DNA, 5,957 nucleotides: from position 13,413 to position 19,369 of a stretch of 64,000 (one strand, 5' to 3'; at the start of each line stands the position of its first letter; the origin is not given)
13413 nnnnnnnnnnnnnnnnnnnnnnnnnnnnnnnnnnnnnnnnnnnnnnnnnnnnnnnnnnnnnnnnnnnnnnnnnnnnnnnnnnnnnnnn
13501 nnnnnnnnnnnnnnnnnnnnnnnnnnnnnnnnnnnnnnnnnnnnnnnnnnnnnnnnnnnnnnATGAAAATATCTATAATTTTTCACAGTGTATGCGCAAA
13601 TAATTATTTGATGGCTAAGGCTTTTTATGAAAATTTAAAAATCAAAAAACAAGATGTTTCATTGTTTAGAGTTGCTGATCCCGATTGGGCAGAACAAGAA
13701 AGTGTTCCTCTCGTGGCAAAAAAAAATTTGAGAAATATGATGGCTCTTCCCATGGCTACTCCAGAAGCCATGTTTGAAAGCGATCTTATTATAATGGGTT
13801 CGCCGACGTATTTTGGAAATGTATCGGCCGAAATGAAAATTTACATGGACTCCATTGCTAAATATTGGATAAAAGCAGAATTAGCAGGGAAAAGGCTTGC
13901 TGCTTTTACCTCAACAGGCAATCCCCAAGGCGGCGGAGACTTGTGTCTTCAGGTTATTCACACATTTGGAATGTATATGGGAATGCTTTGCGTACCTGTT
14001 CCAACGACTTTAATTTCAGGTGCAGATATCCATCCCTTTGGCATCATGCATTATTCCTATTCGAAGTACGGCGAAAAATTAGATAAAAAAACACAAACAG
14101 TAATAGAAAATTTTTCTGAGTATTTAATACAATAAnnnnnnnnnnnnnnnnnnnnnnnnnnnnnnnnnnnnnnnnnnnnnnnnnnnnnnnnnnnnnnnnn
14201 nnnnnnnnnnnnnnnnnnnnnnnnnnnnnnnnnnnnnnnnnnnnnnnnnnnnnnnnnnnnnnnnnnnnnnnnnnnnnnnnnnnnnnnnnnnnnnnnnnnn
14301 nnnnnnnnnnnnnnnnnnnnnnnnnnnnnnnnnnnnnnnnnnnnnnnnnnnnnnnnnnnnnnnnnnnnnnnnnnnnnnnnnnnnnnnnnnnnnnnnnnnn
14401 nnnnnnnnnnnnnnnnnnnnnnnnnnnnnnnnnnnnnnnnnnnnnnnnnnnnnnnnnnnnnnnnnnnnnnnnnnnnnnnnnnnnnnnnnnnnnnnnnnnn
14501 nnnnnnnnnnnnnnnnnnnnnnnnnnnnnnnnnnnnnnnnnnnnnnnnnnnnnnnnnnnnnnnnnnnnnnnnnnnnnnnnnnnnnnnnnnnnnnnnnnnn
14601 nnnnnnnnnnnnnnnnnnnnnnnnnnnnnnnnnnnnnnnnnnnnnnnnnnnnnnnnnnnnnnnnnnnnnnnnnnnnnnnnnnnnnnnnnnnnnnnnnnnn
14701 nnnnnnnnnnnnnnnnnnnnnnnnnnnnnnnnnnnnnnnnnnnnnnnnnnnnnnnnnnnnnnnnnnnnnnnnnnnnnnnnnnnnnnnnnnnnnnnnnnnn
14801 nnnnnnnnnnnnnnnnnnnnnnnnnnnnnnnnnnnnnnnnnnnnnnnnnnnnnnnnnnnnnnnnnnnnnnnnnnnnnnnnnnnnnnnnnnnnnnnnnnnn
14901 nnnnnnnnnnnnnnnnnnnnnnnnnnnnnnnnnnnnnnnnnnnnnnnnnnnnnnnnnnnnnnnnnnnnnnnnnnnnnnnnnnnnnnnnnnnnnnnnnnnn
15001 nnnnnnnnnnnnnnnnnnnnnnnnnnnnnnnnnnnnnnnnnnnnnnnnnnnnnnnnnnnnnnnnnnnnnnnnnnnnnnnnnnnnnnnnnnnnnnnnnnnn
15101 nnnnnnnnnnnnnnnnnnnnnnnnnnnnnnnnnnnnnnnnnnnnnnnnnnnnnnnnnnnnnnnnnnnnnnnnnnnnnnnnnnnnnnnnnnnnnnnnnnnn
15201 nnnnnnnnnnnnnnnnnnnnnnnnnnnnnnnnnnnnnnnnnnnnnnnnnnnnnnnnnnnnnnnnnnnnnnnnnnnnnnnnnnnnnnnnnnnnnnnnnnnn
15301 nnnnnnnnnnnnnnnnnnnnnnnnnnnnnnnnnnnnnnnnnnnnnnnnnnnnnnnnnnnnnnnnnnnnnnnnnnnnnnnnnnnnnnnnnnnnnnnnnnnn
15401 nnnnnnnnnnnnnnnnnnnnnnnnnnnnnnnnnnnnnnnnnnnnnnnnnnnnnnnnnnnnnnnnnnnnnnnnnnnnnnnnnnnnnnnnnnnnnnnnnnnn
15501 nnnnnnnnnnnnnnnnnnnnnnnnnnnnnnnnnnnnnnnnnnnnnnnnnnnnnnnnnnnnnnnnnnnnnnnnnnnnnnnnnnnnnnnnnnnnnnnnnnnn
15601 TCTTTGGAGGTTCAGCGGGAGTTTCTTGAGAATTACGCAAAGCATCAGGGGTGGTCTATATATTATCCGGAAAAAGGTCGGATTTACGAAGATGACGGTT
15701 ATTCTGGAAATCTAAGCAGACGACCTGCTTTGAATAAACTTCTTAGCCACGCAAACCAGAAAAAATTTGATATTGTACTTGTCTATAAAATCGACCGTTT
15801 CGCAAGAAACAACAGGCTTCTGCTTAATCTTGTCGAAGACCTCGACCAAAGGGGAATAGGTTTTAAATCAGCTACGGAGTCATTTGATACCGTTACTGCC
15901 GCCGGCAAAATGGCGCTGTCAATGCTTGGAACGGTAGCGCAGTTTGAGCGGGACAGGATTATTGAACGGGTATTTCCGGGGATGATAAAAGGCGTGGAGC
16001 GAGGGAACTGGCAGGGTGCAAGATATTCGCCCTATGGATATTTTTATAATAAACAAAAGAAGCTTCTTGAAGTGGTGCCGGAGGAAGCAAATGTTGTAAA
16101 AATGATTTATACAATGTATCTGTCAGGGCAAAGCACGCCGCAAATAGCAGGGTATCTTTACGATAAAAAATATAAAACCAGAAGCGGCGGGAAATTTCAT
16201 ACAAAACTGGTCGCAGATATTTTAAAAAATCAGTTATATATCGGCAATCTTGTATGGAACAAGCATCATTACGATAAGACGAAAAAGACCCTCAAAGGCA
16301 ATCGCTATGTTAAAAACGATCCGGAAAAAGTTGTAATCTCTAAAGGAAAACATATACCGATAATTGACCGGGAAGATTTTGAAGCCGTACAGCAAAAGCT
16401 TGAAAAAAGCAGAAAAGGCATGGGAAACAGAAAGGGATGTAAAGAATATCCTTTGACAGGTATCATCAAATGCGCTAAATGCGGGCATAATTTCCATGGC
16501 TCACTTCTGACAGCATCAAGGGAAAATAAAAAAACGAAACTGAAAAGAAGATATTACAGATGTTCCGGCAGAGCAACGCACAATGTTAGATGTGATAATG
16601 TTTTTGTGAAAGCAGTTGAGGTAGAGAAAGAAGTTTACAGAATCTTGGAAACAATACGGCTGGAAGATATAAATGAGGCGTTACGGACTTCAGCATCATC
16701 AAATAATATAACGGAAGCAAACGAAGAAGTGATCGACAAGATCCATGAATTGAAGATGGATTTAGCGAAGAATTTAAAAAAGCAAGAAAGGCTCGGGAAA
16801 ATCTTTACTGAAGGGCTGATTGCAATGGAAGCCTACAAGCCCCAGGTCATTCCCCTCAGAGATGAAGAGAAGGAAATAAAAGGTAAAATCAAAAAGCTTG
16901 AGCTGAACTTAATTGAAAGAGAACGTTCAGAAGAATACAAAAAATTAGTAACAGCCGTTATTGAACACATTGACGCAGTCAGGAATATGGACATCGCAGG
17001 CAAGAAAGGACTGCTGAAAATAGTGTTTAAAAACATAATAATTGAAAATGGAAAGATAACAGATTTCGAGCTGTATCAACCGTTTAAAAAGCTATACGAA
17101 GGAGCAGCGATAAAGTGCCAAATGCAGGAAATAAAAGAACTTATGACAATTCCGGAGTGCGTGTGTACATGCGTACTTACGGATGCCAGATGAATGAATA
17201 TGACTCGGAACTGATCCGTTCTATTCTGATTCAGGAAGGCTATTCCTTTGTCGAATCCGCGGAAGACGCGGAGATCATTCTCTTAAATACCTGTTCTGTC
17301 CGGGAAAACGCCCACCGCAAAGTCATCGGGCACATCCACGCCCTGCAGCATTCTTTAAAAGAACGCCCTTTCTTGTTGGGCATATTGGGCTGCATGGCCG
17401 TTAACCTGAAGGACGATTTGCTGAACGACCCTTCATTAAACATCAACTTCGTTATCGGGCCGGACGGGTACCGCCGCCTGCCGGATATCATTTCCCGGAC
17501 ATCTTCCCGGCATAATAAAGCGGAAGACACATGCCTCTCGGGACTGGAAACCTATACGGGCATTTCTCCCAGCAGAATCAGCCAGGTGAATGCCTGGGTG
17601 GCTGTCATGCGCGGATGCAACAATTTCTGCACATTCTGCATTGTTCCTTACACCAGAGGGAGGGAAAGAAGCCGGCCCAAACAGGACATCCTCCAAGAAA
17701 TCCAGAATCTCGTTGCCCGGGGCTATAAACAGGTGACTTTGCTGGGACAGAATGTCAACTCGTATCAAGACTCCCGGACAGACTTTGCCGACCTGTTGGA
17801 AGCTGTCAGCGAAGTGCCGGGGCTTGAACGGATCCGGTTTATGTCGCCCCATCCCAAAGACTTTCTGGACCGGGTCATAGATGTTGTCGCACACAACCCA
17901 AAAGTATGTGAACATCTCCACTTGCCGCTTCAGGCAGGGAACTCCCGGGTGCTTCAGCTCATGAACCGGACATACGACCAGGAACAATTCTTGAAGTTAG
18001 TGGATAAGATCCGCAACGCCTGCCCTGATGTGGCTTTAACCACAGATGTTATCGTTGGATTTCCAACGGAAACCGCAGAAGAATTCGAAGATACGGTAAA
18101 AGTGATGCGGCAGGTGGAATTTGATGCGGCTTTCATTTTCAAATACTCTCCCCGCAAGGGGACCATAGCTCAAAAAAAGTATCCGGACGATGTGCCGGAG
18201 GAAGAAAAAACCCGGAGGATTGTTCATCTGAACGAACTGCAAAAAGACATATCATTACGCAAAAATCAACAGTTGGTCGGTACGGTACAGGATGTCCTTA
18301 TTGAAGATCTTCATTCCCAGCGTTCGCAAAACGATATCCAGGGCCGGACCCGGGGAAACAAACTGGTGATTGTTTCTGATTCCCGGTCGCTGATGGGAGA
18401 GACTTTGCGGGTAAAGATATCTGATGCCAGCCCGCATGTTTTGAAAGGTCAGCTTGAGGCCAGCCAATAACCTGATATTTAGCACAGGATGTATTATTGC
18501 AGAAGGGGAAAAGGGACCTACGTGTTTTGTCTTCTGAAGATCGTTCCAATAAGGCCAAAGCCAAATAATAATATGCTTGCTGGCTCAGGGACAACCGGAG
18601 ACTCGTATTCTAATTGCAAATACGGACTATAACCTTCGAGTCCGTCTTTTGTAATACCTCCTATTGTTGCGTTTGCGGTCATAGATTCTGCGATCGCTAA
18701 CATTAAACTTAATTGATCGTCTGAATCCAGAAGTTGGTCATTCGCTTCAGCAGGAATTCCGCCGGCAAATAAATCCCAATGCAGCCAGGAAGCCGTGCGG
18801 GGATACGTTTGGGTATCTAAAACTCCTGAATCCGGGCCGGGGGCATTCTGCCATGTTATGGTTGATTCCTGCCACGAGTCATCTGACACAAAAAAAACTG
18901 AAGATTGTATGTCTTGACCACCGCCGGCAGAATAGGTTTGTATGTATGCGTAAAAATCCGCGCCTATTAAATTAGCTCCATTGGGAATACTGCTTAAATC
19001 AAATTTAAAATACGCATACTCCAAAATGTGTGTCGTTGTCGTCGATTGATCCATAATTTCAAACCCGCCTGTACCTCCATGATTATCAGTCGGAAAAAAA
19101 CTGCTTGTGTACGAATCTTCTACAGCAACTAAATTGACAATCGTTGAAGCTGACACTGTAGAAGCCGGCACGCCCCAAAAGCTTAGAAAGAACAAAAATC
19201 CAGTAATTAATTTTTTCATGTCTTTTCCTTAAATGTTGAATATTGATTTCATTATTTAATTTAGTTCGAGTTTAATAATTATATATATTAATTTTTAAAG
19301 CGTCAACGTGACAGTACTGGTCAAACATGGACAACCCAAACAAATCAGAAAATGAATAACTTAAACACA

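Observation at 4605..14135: Co-directional redox cluster: HdrA/HdrC/HdrB-like trio with an embedded canonical acyl carrier protein, a thioredoxin-reductase-like flavoprotein and four thioredoxin-fold proteins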

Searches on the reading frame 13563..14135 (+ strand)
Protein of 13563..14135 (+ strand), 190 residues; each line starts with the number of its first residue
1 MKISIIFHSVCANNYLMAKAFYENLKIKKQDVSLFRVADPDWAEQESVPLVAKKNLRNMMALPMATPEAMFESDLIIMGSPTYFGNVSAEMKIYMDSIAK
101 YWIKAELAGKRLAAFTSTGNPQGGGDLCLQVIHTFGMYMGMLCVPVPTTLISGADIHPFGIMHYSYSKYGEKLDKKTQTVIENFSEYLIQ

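Call 4: search_protein_families(library=pfam, proteins=[window:13563-14135:+], max_evalue=0.01)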
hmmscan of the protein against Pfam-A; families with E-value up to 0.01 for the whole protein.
window:13563-14135:+ (190 aa): 2 families
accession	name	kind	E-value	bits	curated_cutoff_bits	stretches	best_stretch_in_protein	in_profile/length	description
PF03358.20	FMN_red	-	6.9e-15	55.4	24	1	1-152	1-148/152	NADPH-dependent FMN reductase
PF02525.22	Flavodoxin_2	-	1.4e-07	31.9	27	1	1-144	1-170/198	Flavodoxin-like fold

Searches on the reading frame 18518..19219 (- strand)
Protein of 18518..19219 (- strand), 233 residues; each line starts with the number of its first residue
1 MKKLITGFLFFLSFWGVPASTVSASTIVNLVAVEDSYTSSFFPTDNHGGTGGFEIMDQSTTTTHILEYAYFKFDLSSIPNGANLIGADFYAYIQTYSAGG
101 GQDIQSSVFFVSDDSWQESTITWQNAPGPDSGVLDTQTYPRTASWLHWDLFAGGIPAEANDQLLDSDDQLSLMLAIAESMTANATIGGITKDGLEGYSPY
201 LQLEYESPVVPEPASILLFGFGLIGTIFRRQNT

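Call 19: search_protein_families(library=pfam, proteins=[window:18518-19219:-], max_evalue=0.00001)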
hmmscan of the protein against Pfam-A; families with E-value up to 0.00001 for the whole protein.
window:18518-19219:- (233 aa): 2 families
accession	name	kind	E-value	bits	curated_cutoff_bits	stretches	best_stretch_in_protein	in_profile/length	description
PF24517.2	CBM96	-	7.7e-18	65.3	26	1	28-149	3-118/164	Carbohydrate-binding module family 96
PF07589.16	PEP-CTERM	-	6.5e-07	29.6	20.7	1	210-230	2-23/24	PEP-CTERM motif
